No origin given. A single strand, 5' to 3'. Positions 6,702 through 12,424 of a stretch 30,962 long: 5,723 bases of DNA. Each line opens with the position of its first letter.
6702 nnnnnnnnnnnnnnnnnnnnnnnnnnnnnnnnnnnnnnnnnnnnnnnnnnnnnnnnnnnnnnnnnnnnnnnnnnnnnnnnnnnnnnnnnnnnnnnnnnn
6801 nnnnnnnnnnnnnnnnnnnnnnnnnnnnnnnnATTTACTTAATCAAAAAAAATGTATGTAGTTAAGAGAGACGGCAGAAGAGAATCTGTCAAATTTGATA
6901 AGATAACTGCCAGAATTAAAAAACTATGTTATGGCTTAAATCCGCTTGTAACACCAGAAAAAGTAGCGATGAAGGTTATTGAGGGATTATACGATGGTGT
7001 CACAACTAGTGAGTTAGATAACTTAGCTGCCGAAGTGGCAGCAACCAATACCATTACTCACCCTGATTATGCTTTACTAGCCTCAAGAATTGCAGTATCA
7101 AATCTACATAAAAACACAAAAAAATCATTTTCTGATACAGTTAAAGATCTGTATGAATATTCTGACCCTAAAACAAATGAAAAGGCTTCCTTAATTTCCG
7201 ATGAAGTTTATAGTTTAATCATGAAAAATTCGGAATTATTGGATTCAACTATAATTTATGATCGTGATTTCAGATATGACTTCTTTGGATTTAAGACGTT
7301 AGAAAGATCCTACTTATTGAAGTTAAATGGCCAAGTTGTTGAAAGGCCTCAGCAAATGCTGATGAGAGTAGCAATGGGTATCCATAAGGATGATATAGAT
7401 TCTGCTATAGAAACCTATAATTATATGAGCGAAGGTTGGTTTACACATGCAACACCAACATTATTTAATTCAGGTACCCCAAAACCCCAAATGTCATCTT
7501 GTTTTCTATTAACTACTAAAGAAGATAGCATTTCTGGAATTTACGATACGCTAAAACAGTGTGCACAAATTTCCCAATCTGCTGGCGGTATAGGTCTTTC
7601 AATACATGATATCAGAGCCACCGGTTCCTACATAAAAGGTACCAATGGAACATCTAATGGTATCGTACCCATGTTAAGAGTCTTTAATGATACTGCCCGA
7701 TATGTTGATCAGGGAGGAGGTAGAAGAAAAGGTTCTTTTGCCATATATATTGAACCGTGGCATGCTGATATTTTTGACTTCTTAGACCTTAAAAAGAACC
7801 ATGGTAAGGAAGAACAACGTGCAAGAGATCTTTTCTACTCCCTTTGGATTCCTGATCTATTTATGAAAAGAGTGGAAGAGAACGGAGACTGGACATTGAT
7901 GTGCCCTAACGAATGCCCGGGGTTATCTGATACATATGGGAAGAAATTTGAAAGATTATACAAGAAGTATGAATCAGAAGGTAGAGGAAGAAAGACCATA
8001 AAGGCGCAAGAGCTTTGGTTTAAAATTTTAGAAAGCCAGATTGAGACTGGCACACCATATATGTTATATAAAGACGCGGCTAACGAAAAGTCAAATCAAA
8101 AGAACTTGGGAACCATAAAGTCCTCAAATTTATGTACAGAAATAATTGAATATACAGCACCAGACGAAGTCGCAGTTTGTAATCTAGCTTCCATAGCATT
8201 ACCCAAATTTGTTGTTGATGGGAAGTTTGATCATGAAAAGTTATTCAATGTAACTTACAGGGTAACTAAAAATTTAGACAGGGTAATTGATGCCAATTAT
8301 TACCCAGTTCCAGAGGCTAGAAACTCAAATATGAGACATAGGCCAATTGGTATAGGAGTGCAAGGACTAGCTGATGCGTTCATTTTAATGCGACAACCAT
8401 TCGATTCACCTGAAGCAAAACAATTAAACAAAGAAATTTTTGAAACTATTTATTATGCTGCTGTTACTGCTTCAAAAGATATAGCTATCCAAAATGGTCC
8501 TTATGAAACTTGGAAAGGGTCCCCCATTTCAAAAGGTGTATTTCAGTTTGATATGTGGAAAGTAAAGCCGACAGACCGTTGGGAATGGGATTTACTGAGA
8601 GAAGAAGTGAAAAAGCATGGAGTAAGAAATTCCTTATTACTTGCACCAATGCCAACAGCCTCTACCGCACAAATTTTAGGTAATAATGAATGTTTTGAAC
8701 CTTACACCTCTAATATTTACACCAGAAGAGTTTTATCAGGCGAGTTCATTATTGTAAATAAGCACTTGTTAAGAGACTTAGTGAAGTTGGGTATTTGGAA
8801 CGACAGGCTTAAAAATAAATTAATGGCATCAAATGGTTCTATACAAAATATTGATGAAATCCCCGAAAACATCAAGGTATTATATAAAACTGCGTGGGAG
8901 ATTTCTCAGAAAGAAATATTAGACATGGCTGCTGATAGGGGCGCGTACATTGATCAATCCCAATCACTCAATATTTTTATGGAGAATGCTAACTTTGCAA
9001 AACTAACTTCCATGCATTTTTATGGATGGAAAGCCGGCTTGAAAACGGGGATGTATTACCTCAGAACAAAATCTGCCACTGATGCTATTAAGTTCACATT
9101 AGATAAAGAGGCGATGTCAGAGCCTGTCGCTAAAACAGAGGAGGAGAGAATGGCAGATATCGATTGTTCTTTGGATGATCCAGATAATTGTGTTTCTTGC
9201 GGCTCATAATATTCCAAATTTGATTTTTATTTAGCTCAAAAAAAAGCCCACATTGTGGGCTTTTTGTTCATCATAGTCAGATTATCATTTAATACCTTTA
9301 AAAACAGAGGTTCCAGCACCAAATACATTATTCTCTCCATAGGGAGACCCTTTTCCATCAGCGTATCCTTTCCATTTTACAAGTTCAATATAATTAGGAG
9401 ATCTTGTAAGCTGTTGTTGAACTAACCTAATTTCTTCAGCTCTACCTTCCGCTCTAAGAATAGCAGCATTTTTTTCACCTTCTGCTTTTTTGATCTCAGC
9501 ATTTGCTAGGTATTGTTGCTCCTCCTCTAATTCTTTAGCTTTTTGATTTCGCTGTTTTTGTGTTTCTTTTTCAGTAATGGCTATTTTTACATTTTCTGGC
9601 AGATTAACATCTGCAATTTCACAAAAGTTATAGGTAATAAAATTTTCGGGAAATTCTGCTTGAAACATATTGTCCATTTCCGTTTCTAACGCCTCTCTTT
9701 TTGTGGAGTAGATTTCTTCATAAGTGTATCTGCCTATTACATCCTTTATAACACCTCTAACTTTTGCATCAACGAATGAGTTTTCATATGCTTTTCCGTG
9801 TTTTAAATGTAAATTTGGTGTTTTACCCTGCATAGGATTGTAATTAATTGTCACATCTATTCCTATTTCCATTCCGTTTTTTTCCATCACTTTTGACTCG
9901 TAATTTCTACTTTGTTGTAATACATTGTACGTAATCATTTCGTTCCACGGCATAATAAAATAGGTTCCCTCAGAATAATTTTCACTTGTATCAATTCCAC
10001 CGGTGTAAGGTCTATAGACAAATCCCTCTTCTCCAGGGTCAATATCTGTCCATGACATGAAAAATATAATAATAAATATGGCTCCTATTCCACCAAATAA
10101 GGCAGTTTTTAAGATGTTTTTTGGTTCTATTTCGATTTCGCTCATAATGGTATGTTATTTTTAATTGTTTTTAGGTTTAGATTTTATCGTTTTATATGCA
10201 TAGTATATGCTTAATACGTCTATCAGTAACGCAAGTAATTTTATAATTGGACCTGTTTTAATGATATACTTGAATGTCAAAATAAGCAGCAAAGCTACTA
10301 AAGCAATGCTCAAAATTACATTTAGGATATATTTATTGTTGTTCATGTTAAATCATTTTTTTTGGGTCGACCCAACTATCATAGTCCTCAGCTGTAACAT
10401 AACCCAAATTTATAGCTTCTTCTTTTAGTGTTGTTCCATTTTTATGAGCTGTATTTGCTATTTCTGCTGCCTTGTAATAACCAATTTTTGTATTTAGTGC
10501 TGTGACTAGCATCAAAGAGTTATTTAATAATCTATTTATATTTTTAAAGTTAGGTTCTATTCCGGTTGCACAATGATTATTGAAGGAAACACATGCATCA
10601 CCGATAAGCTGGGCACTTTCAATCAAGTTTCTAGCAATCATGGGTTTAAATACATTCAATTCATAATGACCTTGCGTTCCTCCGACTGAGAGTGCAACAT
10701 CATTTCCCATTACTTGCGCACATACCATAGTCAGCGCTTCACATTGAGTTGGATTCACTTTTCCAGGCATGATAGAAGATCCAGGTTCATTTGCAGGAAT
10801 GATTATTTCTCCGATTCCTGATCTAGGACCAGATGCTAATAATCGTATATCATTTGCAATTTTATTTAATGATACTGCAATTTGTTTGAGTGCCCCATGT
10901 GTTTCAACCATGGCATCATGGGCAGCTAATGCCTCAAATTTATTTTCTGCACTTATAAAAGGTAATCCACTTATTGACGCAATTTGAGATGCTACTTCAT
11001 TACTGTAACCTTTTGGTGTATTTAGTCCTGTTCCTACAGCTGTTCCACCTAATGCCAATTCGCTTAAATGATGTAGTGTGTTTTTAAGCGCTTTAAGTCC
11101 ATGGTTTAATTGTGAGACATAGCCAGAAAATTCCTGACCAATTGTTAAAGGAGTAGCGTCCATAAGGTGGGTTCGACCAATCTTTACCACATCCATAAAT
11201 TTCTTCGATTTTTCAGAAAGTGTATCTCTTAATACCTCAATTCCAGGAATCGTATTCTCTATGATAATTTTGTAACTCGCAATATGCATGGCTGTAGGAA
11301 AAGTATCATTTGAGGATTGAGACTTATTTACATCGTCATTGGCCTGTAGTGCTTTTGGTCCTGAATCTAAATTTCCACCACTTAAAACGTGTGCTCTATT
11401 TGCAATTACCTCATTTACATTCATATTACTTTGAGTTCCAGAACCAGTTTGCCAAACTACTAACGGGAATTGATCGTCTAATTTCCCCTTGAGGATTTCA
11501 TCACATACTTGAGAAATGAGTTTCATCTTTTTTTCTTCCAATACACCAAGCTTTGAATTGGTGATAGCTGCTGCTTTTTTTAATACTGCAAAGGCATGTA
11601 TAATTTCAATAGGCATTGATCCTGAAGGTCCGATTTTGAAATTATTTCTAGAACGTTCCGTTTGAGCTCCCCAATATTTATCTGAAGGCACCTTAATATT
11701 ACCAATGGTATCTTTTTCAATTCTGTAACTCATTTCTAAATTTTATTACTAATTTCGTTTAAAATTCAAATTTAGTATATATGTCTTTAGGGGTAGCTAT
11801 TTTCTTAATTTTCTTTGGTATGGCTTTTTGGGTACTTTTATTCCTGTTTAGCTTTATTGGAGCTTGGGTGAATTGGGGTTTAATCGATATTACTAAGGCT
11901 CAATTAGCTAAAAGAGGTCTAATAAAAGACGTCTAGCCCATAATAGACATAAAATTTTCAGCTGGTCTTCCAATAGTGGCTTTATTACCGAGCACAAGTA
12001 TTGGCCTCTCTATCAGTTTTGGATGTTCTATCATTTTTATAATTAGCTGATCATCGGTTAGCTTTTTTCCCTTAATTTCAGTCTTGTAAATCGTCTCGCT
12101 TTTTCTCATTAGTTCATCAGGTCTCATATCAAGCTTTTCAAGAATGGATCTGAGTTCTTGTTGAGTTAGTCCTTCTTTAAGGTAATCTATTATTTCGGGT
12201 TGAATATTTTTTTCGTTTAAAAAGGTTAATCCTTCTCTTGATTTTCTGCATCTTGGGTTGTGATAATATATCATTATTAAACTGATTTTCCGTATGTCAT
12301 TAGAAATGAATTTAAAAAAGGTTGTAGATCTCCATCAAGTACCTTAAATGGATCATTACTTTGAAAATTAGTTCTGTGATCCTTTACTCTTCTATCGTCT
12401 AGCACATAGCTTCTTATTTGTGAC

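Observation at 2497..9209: Two complete, different class I ribonucleotide reductases in direct tandem (Mn-type class Id-like, then Fe/Tyr class Ia)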

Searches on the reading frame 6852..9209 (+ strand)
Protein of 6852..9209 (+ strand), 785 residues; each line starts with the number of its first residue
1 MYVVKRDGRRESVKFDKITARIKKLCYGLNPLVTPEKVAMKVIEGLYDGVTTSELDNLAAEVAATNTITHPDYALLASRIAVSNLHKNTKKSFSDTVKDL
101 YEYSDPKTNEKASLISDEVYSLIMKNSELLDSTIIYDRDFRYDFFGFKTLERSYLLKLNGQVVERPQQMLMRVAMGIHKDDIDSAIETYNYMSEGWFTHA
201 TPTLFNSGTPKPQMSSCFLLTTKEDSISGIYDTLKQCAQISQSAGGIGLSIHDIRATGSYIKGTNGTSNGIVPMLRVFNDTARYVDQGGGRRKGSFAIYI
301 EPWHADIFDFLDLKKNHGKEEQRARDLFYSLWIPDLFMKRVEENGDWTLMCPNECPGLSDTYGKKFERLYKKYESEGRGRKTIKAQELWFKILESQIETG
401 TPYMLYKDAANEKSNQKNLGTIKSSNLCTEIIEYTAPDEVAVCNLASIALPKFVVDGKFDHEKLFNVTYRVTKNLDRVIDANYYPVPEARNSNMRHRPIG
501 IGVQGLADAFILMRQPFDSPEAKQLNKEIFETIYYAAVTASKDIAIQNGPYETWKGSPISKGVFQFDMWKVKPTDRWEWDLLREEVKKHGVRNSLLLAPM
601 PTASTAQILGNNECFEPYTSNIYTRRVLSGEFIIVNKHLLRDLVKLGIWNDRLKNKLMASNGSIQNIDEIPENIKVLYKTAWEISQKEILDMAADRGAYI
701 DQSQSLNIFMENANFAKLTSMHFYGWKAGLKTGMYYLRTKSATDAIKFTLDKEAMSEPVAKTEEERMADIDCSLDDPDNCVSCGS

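Call 3: search_protein_families(library=pfam, proteins=[window:6852-9209:+])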
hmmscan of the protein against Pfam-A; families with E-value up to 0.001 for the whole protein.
window:6852-9209:+ (785 aa): 3 families
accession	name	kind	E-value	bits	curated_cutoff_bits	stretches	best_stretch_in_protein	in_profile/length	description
PF02867.20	Ribonuc_red_lgC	-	2e-223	743.3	23.9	1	215-736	1-523/523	Ribonucleotide reductase, barrel domain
PF00317.26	Ribonuc_red_lgN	-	2.3e-25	88.9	28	1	141-211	2-76/77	Ribonucleotide reductase, all-alpha domain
PF03477.21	ATP-cone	-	5.2e-17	62.6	25.8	1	1-87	1-87/88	ATP cone domain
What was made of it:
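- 6852..9209 (+): nrdAe: eukaryote-like class Ia catalytic subunit with an N-terminal ATP-cone (residues 1-87). Pfam finds ATP-cone, Ribonuc_red_lgN and Ribonuc_red_lgC (call 3).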

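Call 4: search_protein_families(library=ncbifam, proteins=[window:6852-9209:+])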
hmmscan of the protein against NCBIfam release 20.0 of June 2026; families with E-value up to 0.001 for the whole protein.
window:6852-9209:+ (785 aa): 21 families
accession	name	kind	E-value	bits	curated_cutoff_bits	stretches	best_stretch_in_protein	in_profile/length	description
TIGR02506.1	NrdE_NrdA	equivalog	2e-220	733.4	341.05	1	145-740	2-616/616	ribonucleoside-diphosphate reductase subunit alpha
NF005544.0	PRK07207.1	equivalog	1.5e-208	694.9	965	1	3-777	151-959/965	ribonucleoside-diphosphate reductase subunit alpha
NF009029.0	PRK12365.1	equivalog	6e-168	560.8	1350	1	3-750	238-1004/1046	ribonucleoside-diphosphate reductase subunit alpha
NF005101.0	PRK06539.1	equivalog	8.9e-155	516.8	988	1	2-752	4-773/822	ribonucleoside-diphosphate reductase subunit alpha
NF006279.0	PRK08447.1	equivalog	9.8e-147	490.5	1082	3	1-438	2-436/789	ribonucleoside-diphosphate reductase subunit alpha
NF006665.0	PRK09209.1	equivalog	1.5e-125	420.2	1057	2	5-624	14-663/761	ribonucleoside-diphosphate reductase subunit alpha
NF005483.0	PRK07088.1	equivalog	2.1e-117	393.2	1214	3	62-434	76-464/764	ribonucleoside-diphosphate reductase subunit alpha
NF009028.0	PRK12364.1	equivalog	3.6e-117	392.5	1377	3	64-433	158-538/842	ribonucleoside-diphosphate reductase subunit alpha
NF006577.0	PRK09102.1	equivalog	1.3e-116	390.3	620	2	134-556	17-415/604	ribonucleoside-diphosphate reductase subunit alpha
TIGR02504.1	NrdJ_Z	equivalog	1.4e-98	331.1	399.95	1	149-736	4-596/606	adenosylcobalamin-dependent ribonucleoside-diphosphate reductase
NF006417.0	PRK08665.1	equivalog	3e-87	293.6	961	1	149-763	19-589/759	vitamin B12-dependent ribonucleotide reductase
NF006578.0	PRK09103.1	equivalog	5.1e-85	286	813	1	1-622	5-642/761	class 1a ribonucleoside-diphosphate reductase subunit alpha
NF005010.0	PRK06406.1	subfamily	1.1e-78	265.3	1125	1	180-749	214-727/771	vitamin B12-dependent ribonucleotide reductase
TIGR04170.1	RNR_1b_NrdE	exception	8e-71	239.2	750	2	133-626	76-597/698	class 1b ribonucleoside-diphosphate reductase subunit alpha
TIGR02510.1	NrdE-prime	equivalog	2.2e-67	227.8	602.25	3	586-746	386-548/560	ribonucleoside-diphosphate reductase subunit alpha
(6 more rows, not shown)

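Call 8: search_solved_structures(query=window:6852-9209:+)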
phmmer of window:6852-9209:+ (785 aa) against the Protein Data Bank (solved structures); distinct sequences matched with E-value up to 0.001: 33.
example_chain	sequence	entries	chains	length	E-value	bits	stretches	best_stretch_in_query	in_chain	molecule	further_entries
3hnc_A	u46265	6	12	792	0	1260.2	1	1-785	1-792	Ribonucleoside-diphosphate reductase large subunit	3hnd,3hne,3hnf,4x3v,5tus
5d1y_A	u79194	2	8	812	0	1260.1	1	1-785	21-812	Ribonucleoside-diphosphate reductase large subunit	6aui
1zyz_A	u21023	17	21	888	0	1196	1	1-757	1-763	Ribonucleoside-diphosphate reductase large chain 1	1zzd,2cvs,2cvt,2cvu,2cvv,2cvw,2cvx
3s8a_A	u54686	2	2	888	0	1193.3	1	1-757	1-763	Ribonucleoside-diphosphate reductase large chain 1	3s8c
3tb9_A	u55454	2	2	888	0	1193.3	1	1-757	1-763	Ribonucleoside-diphosphate reductase large chain 1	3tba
2wgh_A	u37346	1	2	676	0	1112.6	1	74-741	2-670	RIBONUCLEOSIDE-DIPHOSPHATE REDUCTASE LARGE SUBUNIT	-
6l3r_A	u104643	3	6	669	0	1110.9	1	74-740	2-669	Ribonucleoside-diphosphate reductase large subunit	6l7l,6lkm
5im3_A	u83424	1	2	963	1.4e-168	565.9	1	3-755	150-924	Ribonucleoside-diphosphate reductase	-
7agj_A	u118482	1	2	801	1.5e-111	377.3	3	1-352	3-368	Ribonucleoside-diphosphate reductase subunit alpha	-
8vhp_A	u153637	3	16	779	5.5e-68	233.3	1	2-620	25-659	Ribonucleoside-diphosphate reductase 1 subunit alpha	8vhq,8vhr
4r1r_A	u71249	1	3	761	6.8e-68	233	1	2-620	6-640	RIBONUCLEOTIDE REDUCTASE R1 PROTEIN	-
2r1r_A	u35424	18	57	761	9.3e-68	232.5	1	2-620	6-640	RIBONUCLEOTIDE REDUCTASE R1 PROTEIN | RIBONUCLEOSIDE-DIPHOSPHATE REDUCTASE 1 SUBUNIT ALPHA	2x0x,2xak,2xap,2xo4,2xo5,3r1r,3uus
1rlr_A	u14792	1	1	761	1e-67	232.4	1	2-618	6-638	RIBONUCLEOTIDE REDUCTASE PROTEIN R1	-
1r1r_A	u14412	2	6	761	1.1e-67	232.3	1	2-620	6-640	RIBONUCLEOTIDE REDUCTASE R1 PROTEIN | RIBONUCLEOSIDE-DIPHOSPHATE REDUCTASE 1 SUBUNIT ALPHA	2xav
2xaw_A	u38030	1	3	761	1.1e-67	232.3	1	2-620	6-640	RIBONUCLEOSIDE-DIPHOSPHATE REDUCTASE 1 SUBUNIT ALPHA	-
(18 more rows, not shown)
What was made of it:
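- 6852..9209 (+): Human R1 3HNC scores 1260 bits over residues 1-785 (call 8).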

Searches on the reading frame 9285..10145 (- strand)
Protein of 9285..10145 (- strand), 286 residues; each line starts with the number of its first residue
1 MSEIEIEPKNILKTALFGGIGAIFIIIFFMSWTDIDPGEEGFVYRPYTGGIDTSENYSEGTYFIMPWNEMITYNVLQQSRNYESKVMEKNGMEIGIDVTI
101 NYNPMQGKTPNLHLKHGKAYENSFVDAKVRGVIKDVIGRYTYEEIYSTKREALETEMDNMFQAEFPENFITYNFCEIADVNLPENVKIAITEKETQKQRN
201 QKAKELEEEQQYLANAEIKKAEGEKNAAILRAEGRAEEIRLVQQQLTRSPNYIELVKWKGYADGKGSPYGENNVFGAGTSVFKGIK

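Call 61: search_protein_families(library=pfam, proteins=[window:9285-10145:-], max_evalue=0.0001)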
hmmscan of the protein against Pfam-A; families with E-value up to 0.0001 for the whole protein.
window:9285-10145:- (286 aa): 1 family
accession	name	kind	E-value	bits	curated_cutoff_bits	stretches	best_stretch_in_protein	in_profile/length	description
PF01145.31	Band_7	-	9.5e-26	91.3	23.6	1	35-210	3-166/176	SPFH domain / Band 7 family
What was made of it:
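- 9285..10145 (-): SPFH/band-7 gene, the right anchor of the locus. High identity with the Id-less relatives resumes here. Pfam PF01145 (call 61).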

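Call 69: find_encoding_contigs(protein=window:9285-10145:-, flank=10000, max_places=10)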
Protein window:9285-10145:- (286 aa): 24 contigs read that carry it; 10 places shown.
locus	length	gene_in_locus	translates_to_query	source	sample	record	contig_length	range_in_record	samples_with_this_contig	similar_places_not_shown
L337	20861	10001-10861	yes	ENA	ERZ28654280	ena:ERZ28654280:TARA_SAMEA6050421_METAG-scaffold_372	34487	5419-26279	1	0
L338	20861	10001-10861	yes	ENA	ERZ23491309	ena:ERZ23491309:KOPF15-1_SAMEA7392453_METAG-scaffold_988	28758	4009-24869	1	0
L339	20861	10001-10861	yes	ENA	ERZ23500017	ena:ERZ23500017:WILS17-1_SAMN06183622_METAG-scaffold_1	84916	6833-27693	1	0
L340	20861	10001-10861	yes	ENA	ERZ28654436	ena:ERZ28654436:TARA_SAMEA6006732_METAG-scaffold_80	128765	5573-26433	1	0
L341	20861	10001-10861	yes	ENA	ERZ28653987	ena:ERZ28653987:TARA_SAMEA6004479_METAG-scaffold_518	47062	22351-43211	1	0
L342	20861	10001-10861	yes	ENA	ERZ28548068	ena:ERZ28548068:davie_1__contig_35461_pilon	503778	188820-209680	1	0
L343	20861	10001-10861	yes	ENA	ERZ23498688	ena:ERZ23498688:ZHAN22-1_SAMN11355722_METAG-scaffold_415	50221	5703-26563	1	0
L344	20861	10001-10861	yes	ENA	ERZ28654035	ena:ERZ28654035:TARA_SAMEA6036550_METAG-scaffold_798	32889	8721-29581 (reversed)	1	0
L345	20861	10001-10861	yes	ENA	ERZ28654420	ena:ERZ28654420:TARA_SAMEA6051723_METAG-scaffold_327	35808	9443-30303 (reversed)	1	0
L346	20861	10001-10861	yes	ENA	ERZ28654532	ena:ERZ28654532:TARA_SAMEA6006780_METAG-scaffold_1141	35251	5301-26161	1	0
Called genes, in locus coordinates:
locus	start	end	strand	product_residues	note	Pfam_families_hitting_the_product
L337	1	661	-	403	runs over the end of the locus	PF03051:Peptidase_C1_2 (weak), PF00112:Peptidase_C1 (faint), PF03051:Peptidase_C1_2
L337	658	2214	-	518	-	PF00246:Peptidase_M14, PF13620:CarboxypepD_reg (weak)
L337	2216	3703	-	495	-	PF00133:tRNA-synt_1 (faint), PF01406:tRNA-synt_1e, PF09334:tRNA-synt_1g (faint), PF09190:DALR_2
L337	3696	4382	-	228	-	PF01227:GTP_cyclohydroI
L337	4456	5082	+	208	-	-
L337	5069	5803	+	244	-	PF01884:PcrB, PF00977:His_biosynth (weak)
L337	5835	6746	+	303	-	PF01832:Glucosaminidase, PF01476:LysM (faint)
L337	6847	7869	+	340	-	PF03462:PCRF, PF00472:RF-1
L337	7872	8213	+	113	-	PF03960:ArsC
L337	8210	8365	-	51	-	-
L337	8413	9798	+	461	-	PF00206:Lyase_1, PF10415:FumaraseC_C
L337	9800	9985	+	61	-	-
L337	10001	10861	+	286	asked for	PF01145:Band_7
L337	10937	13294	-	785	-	PF03477:ATP-cone, PF00317:Ribonuc_red_lgN, PF02867:Ribonuc_red_lgC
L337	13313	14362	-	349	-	PF00268:Ribonuc_red_sm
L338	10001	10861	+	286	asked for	PF01145:Band_7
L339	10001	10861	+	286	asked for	PF01145:Band_7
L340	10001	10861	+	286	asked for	PF01145:Band_7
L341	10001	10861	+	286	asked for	PF01145:Band_7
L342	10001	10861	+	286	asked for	PF01145:Band_7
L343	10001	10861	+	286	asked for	PF01145:Band_7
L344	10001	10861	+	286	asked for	PF01145:Band_7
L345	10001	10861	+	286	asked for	PF01145:Band_7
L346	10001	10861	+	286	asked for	PF01145:Band_7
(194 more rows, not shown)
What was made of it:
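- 9285..10145 (-): The protein is identical in the Id-less relatives (call 69).
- Id-less contigs carry the identical band-7 protein (call 69).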

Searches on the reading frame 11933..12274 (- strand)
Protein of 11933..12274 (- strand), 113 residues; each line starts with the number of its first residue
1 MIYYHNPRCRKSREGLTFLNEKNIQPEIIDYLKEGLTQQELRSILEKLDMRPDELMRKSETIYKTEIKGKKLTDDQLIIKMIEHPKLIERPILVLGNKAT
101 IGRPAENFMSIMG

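Call 61: search_protein_families(library=pfam, proteins=[window:11933-12274:-], max_evalue=0.0001)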
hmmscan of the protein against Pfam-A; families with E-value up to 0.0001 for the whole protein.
window:11933-12274:- (113 aa): 1 family
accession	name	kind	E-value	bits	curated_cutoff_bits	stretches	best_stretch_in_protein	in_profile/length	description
PF03960.21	ArsC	-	1.3e-16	61.1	24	1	4-108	1-76/79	ArsC family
